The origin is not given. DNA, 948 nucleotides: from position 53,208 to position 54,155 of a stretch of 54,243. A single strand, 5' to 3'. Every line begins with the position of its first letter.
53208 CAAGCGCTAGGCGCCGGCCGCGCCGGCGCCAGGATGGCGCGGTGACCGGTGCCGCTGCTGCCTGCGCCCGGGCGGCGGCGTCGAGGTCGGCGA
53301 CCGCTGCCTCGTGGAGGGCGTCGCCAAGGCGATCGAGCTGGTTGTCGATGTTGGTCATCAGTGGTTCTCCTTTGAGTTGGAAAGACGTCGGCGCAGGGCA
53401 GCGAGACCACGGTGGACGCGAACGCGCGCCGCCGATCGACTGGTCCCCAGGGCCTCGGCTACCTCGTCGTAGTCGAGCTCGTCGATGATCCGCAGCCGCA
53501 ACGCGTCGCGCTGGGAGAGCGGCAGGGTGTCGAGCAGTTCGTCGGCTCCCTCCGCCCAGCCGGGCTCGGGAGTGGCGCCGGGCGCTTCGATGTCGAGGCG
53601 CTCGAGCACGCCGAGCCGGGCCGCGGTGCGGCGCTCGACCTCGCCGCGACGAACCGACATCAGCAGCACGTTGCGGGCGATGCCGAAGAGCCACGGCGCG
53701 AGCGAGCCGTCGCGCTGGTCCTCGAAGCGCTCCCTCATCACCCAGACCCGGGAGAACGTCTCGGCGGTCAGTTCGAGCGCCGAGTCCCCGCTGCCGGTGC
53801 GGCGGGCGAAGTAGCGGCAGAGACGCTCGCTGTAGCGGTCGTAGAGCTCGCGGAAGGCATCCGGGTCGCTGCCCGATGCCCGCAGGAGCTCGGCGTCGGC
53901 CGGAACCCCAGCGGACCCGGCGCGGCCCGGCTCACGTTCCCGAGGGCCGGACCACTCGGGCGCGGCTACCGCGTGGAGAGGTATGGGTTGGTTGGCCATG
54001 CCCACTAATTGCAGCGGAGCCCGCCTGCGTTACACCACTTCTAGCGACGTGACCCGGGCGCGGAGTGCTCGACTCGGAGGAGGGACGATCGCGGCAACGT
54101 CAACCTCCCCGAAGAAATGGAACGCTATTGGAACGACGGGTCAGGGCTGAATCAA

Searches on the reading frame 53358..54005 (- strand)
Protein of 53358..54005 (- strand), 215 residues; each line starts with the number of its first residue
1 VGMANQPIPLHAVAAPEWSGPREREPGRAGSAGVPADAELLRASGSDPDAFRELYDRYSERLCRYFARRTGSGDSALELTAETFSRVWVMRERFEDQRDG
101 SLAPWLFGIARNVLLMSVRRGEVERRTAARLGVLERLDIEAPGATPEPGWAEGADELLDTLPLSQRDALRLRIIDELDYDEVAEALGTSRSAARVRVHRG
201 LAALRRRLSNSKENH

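Call 57: search_protein_families(library=pfam, proteins=[window:53358-54005:-], max_evalue=0.01)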
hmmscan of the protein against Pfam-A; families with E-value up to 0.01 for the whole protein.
window:53358-54005:- (215 aa): 4 families
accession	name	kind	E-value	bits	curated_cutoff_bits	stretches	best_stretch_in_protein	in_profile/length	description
PF04542.20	Sigma70_r2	-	1e-12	48.1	24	1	54-120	1-67/71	Sigma-70 region 2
PF08281.18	Sigma70_r4_2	-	1.2e-12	47.7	25.7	1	155-204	5-54/54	Sigma-70, region 4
PF04545.22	Sigma70_r4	-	2.4e-09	37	24.1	1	157-205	1-49/50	Sigma-70, region 4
PF22980.2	Myb_DNA-bind_8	-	0.0013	18.5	27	1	177-199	20-43/50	Myb-like DNA-binding domain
